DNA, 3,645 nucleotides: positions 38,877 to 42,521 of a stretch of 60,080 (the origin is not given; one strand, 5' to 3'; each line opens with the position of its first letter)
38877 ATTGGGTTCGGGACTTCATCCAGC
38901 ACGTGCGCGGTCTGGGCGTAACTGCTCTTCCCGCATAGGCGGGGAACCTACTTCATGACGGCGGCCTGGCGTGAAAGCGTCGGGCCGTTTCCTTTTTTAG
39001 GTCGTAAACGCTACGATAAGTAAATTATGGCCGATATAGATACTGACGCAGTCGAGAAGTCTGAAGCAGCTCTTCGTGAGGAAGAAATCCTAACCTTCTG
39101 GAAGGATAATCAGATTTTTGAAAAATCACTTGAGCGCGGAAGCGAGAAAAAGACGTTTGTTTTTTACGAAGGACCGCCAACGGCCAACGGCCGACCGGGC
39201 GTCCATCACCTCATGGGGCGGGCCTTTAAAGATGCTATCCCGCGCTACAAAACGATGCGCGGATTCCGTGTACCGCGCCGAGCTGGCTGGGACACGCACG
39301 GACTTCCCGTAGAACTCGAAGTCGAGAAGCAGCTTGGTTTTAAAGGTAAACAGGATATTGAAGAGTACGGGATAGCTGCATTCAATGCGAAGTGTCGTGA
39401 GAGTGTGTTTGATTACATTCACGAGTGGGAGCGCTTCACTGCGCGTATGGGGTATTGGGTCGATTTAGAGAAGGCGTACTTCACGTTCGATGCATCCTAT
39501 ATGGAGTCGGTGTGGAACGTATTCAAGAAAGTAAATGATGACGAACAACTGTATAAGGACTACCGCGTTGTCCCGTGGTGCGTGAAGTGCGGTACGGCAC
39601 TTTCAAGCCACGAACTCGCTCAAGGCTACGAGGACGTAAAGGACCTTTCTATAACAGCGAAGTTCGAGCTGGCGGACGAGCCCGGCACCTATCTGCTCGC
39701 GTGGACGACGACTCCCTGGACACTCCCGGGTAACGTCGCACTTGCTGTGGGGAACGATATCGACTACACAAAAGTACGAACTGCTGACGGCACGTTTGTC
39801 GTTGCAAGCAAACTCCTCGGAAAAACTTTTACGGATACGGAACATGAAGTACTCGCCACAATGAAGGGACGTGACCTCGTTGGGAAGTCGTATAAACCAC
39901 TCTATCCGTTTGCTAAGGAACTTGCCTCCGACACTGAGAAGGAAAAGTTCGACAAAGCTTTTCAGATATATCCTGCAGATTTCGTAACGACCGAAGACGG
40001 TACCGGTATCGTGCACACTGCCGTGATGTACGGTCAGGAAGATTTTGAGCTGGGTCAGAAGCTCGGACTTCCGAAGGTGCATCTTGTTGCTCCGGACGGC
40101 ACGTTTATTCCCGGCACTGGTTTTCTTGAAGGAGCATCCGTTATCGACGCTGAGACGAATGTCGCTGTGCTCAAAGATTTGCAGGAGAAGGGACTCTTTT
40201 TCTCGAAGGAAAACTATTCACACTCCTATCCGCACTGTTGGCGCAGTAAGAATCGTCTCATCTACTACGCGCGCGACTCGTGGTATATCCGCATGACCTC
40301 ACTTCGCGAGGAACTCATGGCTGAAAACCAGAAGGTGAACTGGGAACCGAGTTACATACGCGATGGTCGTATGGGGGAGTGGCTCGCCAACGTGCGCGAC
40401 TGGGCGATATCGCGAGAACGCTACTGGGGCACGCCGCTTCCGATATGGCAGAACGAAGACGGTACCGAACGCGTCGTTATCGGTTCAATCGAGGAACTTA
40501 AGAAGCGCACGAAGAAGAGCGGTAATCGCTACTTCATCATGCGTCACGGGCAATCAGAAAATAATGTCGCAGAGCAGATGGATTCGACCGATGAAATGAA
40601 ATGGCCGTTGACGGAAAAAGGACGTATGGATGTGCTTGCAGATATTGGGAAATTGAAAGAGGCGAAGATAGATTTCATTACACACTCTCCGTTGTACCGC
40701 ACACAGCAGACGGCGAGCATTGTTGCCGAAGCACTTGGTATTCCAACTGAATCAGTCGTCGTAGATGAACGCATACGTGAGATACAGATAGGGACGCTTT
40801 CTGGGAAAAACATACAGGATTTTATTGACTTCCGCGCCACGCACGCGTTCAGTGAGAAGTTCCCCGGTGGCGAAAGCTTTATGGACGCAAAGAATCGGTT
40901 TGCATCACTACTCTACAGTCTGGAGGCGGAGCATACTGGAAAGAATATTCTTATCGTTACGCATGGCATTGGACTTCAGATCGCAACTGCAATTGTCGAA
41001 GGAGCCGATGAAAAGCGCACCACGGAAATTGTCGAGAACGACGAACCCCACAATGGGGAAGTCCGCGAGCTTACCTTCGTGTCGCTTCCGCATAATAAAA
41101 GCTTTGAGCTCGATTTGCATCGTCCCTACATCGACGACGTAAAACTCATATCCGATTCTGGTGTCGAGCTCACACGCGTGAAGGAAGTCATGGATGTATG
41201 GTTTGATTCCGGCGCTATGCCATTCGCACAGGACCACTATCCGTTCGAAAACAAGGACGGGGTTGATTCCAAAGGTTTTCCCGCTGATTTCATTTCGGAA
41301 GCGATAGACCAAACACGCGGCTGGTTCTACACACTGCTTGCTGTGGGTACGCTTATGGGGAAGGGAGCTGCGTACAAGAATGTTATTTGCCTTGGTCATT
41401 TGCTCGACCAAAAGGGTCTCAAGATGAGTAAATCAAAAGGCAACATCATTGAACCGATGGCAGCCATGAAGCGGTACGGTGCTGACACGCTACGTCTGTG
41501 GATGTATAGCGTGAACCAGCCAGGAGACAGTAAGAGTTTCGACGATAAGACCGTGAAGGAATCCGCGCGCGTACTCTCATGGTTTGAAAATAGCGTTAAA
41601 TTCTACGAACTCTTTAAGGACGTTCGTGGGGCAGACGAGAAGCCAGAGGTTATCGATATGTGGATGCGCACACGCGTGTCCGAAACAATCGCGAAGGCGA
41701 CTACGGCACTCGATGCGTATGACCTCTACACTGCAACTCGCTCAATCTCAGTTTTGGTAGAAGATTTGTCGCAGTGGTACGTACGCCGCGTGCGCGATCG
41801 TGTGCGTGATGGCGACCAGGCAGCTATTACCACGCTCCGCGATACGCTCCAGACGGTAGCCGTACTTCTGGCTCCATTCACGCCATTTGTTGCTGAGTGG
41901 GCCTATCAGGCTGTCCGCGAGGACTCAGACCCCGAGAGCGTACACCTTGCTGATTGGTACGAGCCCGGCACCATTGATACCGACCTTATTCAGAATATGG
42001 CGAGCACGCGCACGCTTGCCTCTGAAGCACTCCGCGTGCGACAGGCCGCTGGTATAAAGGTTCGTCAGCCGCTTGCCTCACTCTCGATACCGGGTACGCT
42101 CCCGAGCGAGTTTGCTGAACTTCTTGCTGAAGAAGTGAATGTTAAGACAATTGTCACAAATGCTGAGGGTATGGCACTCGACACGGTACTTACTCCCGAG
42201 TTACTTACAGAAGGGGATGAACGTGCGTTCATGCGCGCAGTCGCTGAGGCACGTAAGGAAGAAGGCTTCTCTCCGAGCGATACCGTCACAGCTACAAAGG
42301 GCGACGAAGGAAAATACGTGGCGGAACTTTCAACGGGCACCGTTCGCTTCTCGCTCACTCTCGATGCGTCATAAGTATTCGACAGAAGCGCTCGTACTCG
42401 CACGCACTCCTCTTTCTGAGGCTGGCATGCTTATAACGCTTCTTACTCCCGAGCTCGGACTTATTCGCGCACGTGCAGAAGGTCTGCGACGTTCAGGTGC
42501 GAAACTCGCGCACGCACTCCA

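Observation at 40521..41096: IleRS carries an apparently intact histidine-phosphatase domain inserted in its catalytic core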

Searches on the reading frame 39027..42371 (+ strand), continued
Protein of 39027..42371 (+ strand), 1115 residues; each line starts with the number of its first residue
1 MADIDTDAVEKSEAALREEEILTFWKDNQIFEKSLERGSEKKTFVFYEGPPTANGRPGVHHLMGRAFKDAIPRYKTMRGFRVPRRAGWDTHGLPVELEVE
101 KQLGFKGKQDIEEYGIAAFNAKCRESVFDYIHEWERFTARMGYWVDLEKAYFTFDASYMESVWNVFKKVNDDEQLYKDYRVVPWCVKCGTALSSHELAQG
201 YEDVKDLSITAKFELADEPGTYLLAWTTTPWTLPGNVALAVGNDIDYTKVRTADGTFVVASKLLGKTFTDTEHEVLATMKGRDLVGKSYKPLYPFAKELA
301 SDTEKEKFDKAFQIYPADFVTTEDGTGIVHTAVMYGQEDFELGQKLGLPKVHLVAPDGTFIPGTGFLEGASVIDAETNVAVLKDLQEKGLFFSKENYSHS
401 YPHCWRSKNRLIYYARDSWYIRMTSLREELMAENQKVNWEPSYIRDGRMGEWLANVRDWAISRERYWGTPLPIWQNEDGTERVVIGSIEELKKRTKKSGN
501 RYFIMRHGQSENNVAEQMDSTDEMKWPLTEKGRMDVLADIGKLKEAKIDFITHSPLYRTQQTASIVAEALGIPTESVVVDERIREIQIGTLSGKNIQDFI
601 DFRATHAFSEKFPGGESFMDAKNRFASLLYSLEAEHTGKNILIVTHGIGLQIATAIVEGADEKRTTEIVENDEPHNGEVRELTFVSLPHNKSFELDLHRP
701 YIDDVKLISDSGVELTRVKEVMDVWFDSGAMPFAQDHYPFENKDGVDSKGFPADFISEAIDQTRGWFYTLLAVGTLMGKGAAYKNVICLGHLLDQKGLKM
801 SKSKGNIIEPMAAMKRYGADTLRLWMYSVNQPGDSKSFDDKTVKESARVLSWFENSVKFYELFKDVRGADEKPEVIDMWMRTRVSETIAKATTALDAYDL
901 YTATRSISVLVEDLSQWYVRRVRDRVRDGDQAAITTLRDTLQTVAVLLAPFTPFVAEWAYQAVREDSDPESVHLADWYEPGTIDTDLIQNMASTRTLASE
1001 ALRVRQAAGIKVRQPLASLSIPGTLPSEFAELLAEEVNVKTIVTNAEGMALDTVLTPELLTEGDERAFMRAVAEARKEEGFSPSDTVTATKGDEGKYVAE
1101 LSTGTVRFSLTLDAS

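Call 51: predict_structure(alignment_id=A1)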
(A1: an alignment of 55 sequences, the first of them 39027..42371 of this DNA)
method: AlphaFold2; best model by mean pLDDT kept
length: 1115 residues; sequences in the alignment: 55
mean_pLDDT: 84.6   pTM: 0.74
mean pLDDT of the five models: 84.6, 82.0, 81.6, 75.5, 74.8
residues with pLDDT >= 90: 491; 70-90: 489; 50-70: 113; < 50: 22
segments of 3 or more residues with pLDDT < 50: 1-7, 62-66, 73-81
pLDDT, mean of each block of 10 residues (from residue 1): 53 90 92 73 60 55 50 46 62 70 76 83 80 76 74 83 91 87 74 62 78 94 93 94 95 92 87 91 95 93 90 93 89 88 91 87 93 88 94 82 71 82 90 89 84 82 69 89 93 91 96 91 92 93 91 96 95 91 92 89 85 91 94 94 94 91 87 90 91 88 91 90 74 74 69 64 74 87 76 67 59 86 85 76 91 95 80 91 95 81 92 92 85 94 93 93 92 88 93 93 90 88 92 91 91 86 85 85 80 87 87 71
secondary structure, 60 per line:
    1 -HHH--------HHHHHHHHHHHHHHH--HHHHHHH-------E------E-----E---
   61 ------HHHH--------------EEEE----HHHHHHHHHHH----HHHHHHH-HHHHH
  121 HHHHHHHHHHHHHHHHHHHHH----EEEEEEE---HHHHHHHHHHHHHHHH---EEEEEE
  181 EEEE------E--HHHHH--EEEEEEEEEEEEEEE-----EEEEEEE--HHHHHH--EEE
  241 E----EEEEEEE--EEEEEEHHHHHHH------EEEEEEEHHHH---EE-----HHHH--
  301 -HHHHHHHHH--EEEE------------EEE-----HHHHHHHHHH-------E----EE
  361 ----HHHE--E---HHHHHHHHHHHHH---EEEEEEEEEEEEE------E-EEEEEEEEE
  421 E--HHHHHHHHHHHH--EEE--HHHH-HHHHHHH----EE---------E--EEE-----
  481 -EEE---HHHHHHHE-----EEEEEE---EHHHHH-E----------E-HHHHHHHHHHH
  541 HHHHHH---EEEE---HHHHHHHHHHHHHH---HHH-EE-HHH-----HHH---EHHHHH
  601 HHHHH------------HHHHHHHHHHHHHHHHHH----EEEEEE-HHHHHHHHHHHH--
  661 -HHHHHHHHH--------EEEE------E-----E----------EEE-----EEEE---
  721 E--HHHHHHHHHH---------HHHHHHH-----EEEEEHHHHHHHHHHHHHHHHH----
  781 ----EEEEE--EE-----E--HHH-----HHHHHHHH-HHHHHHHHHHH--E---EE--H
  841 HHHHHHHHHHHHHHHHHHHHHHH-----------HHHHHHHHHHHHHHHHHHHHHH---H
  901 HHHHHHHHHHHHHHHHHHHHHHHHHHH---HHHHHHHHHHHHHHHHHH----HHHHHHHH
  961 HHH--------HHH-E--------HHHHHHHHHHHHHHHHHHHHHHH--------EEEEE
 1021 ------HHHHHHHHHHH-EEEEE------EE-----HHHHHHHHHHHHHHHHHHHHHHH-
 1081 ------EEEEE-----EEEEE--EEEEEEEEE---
elements in order (helices of 4 or more, strands of 3 or more residues): H13-27 H30-36 H67-70 E85-88 H93-103 H108-114 H116-141 E146-152 H156-171 E175-184 H194-198 E201-215 E221-227 H230-235 E238-241 E246-252 E255-260 H261-267 E274-280 H281-284 H295-298 H302-310 E313-316 E329-331 H337-346 H375-387 E391-403 E412-421 H424-435 E438-440 H443-446 H448-454 E473-475 E482-484 H488-494 E501-506 H511-515 H530-546 E550-553 H557-570 H596-605 H618-635 E640-645 H647-658 H662-670 E679-682 E706-708 E714-717 H724-733 H743-749 E755-759 H760-776 E785-789 H810-817 H819-829 H840-863 H875-896 H900-927 H931-948 H953-963 H985-1007 E1016-1020 H1027-1037 E1039-1043 H1057-1079 E1087-1091 E1097-1101 E1104-1112

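Call 58: fold_search(model_id=the predicted structure, library=pdb)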
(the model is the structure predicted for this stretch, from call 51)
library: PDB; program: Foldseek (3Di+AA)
matches with E <= 10: 805; with E <= 0.001: 486
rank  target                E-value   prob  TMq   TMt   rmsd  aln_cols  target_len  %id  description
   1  8c8w                  4.4e-74  1.00  0.72  0.77   5.2      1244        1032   32  Priestia megaterium mupirocin hyper-resistant HIGH motif mutant of type 2 isoleucyl-tRNA synthetase complexed with an is (released 2023-08-16)
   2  8c8v                  1.9e-73  1.00  0.72  0.77   5.2      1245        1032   31  Priestia megaterium mupirocin-resistant isoleucyl-tRNA synthetase 2 with a fully-resolved C-terminal tRNA-binding domain (released 2023-08-16)
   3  8c9d                  1.1e-72  1.00  0.72  0.77   4.8      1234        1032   32  Priestia megaterium W130Q mutant of type 2 isoleucyl-tRNA synthetase complexed with an isoleucyl-adenylate analogue (released 2023-08-16)
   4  8c8u                  6.9e-72  1.00  0.64  0.69   7.2      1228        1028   32  Priestia megaterium mupirocin-resistant isoleucyl-tRNA synthetase 2 complexed with mupirocin (released 2023-08-23)
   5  7d5c                  3.6e-64  1.00  0.64  0.77   5.7      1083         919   28  IleRS in complex with a tRNA site inhibitor (released 2021-02-24)
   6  1ile                  6.5e-64  1.00  0.65  0.87   5.4      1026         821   37  ISOLEUCYL-TRNA SYNTHETASE (released 1999-04-13)
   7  9wqt                  1.2e-62  1.00  0.65  0.78   5.6      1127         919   28  Crystal structure of Saccharomyces cerevisiae isoleucyl-tRNA synthetase in complex with reveromycin A and isoleucine (released 2026-04-08)
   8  8z1p_A                1.7e-62  1.00  0.70  0.73   5.5      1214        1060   26  Crystal structure of Saccharomyces cerevisiae isoleucyl-tRNA synthetase in complex with a mimic tRNA(Met) and isoleuci (released 2024-12-18)
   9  8wnd_A                4.4e-62  1.00  0.70  0.74   5.1      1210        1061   27  Crystal structure of Saccharomyces cerevisiae isoleucyl-tRNA synthetase in complex with tRNA(Ile) and isoleucine (released 2024-10-09)
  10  9wqs                  4.7e-60  1.00  0.64  0.77   5.7      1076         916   28  Crystal structure of Saccharomyces cerevisiae isoleucyl-tRNA synthetase in complex with reveromycin A and isoleucine (released 2026-04-08)
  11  8wnd_B                9.8e-60  1.00  0.68  0.80   5.0      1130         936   28  Crystal structure of Saccharomyces cerevisiae isoleucyl-tRNA synthetase in complex with tRNA(Ile) and isoleucine (released 2024-10-09)
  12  6ldk                  3.2e-58  1.00  0.63  0.85   3.8      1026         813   30  Isoleucyl-tRNA synthetase from Candida albicans complexed with a isoleucyl-adenylate (released 2020-11-04)
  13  8c9f                  5.7e-50  1.00  0.62  0.74   9.6      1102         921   22  Priestia megaterium inactive HIGH motif mutant of type1 isoleucyl-tRNA synthetase complexed with an isoleucyl-adenylate  (released 2023-08-16)
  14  8c9e                  1.6e-49  1.00  0.62  0.74   9.6      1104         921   22  Priestia megaterium mupirocin-sensitive isoleucyl-tRNA synthetase 1 complexed with an isoleucyl-adenylate analogue (released 2023-08-16)
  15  8wng                  1.2e-42  1.00  0.58  0.69  10.2      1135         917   20  Crystal structure of H. pylori isoleucyl-tRNA synthetase (HpIleRS) in complex with Ile (released 2024-02-14)
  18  1qu3_A                4.0e-40  1.00  0.55  0.68   9.4      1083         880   22  INSIGHTS INTO EDITING FROM AN ILE-TRNA SYNTHETASE STRUCTURE WITH TRNA(ILE) AND MUPIROCIN (released 1999-08-31)
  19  1qu2_A                1.0e-39  1.00  0.54  0.64   9.1      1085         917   22  INSIGHTS INTO EDITING FROM AN ILE-TRNA SYNTHETASE STRUCTURE WITH TRNA(ILE) AND MUPIROCIN (released 1999-08-31)
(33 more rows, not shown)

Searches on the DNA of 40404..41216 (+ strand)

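Call 79: search_rna_families(sources=[L003, L004, L006, L008, L022, L027, L029, L033, L044, L050, L082, L010, L017, L043, L052], threshold=gathering)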
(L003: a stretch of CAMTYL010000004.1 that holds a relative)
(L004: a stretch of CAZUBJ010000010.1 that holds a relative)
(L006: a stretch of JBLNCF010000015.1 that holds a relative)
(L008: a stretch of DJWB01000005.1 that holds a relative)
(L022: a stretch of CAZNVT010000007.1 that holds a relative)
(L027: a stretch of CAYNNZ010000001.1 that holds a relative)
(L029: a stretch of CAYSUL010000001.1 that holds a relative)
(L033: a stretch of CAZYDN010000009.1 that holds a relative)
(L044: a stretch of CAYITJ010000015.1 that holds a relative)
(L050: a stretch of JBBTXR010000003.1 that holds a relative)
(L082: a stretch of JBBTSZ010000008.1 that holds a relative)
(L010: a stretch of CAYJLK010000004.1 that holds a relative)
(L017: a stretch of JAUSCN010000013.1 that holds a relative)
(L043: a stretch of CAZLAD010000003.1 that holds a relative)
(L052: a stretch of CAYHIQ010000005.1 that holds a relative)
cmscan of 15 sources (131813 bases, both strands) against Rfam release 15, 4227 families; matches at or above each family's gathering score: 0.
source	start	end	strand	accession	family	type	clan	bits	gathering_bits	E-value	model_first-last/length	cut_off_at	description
